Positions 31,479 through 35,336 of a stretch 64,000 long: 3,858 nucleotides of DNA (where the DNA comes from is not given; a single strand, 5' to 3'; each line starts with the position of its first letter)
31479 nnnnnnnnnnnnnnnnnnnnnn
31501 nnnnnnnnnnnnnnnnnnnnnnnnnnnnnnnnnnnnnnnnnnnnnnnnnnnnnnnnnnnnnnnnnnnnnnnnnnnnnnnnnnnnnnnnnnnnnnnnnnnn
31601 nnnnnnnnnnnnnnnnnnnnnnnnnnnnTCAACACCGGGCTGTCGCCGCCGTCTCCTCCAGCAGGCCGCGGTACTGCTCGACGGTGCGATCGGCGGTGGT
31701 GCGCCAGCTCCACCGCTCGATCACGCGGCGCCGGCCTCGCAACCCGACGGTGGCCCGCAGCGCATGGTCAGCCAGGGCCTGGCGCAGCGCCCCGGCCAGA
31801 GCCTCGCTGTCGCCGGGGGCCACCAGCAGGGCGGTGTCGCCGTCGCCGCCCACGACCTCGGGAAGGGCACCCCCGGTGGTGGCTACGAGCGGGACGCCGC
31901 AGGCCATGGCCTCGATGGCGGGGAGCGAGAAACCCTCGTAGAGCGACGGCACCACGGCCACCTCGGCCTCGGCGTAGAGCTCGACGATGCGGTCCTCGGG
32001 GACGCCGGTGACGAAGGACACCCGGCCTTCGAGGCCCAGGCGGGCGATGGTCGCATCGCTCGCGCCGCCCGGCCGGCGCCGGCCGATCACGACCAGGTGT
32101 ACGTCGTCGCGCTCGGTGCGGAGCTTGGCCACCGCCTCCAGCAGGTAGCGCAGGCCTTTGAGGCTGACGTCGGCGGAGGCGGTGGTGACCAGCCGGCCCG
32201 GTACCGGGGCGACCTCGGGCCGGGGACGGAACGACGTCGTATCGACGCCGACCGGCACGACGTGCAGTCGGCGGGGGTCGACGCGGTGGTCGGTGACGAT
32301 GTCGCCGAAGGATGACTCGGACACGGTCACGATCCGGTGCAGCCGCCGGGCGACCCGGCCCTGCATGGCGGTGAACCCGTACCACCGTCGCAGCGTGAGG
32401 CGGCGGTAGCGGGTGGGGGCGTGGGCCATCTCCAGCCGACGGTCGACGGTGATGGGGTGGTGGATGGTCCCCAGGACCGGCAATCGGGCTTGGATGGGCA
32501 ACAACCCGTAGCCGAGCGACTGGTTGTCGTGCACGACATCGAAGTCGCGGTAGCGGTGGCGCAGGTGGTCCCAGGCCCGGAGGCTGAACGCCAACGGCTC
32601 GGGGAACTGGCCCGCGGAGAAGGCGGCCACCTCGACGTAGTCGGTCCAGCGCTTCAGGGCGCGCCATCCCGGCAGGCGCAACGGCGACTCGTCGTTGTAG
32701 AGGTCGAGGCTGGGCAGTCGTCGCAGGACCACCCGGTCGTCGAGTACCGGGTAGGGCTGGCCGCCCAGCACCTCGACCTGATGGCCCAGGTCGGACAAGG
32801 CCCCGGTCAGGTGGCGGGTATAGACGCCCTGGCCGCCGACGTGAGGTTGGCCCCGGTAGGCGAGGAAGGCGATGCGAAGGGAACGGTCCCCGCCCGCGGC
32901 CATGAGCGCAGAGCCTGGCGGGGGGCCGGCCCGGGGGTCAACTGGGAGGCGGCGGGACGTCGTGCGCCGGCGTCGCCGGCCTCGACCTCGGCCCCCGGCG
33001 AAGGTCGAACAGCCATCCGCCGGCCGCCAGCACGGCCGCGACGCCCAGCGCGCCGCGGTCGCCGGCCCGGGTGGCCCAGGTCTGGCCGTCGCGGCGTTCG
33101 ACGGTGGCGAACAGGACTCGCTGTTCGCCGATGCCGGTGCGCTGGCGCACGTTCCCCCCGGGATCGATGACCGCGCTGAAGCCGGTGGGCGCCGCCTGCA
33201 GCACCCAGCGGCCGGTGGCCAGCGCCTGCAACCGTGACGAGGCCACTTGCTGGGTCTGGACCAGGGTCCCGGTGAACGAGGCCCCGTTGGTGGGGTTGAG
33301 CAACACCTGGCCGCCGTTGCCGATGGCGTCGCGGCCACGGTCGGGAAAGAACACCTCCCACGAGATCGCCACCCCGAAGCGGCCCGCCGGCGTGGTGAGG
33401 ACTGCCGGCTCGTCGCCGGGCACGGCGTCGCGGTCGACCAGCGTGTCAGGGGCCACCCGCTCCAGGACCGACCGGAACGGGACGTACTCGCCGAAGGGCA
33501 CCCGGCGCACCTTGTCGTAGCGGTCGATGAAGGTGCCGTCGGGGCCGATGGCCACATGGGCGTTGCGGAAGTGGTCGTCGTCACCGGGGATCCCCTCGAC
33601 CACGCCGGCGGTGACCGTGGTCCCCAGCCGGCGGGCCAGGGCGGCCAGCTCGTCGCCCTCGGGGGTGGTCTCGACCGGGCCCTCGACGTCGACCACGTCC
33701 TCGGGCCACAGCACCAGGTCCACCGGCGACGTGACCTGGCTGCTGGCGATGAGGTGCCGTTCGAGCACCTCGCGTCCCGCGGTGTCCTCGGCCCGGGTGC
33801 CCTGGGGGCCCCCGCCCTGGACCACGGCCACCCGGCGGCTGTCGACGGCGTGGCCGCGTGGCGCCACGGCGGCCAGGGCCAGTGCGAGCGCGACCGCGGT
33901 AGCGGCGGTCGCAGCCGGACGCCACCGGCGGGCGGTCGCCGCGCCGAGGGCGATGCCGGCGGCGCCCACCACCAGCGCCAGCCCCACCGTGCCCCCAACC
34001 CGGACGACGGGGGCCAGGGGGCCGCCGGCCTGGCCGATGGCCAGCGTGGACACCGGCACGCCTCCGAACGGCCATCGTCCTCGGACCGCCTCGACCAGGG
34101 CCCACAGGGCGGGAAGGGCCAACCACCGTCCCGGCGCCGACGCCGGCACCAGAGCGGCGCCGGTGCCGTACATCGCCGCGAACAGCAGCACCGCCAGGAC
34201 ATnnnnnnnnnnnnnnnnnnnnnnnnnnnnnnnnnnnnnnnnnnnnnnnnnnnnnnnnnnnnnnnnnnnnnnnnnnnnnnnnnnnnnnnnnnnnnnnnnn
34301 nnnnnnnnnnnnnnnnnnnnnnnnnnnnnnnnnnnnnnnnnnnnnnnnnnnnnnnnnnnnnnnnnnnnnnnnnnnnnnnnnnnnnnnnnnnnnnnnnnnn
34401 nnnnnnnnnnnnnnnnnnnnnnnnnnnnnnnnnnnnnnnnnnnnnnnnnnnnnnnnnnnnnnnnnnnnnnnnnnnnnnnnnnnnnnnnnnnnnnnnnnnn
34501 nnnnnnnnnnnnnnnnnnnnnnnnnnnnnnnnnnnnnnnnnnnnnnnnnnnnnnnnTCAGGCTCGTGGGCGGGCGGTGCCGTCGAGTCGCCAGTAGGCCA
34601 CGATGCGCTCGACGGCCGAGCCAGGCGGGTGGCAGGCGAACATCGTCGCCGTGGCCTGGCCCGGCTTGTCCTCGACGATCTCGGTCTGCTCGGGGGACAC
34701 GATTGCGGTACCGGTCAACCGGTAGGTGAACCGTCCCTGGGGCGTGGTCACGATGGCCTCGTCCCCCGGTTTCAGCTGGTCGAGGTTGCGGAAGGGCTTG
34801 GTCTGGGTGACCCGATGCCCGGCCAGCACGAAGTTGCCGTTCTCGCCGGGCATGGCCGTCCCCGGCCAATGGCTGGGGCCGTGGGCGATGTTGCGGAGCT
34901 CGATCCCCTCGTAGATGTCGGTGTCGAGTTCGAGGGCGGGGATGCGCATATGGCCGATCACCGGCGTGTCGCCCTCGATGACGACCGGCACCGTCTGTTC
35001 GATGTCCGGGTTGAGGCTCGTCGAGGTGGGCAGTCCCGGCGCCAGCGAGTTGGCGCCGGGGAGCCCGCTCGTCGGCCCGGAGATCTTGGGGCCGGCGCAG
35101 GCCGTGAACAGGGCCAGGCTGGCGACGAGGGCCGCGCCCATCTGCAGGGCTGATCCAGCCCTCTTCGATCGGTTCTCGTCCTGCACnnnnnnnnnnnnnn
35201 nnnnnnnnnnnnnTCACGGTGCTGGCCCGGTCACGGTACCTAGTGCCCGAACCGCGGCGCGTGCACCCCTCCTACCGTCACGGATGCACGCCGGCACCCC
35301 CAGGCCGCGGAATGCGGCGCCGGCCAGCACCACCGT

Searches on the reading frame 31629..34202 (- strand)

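Call 8: search_protein_families(library=pfam, proteins=[window:31629-34202:-])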
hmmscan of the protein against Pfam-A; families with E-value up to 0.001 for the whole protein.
window:31629-34202:- (857 aa): 6 families
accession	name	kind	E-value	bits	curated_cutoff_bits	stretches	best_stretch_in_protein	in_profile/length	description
PF13692.12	Glyco_trans_1_4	-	1.3e-32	113.4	27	1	671-812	4-142/142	Glycosyl transferases group 1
PF00534.26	Glycos_transf_1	-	9.2e-31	107.1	26.4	1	672-825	18-171/172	Glycosyl transferases group 1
PF13439.12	Glyco_transf_4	-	3e-18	66.8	28.5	1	455-656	1-169/170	Glycosyltransferase Family 4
PF20706.3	GT4-conflict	-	1e-14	54.8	26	1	612-838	138-383/385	Family 4 Glycosyltransferase in conflict systems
PF13579.12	Glyco_trans_4_4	-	3.3e-11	44.2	29.7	1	456-652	1-158/158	Glycosyl transferase 4-like domain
PF13524.12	Glyco_trans_1_2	-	4e-10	40.2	25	1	689-839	7-141/144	Glycosyl transferase-like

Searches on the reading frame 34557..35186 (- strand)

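Call 8: search_protein_families(library=pfam, proteins=[window:34557-35186:-])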
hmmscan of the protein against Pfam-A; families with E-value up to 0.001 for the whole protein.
window:34557-35186:- (209 aa): 1 family
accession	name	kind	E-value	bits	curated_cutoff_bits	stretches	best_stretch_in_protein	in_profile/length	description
PF04203.18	Sortase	-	1.4e-28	99.6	26.6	1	80-198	1-121/125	Sortase domain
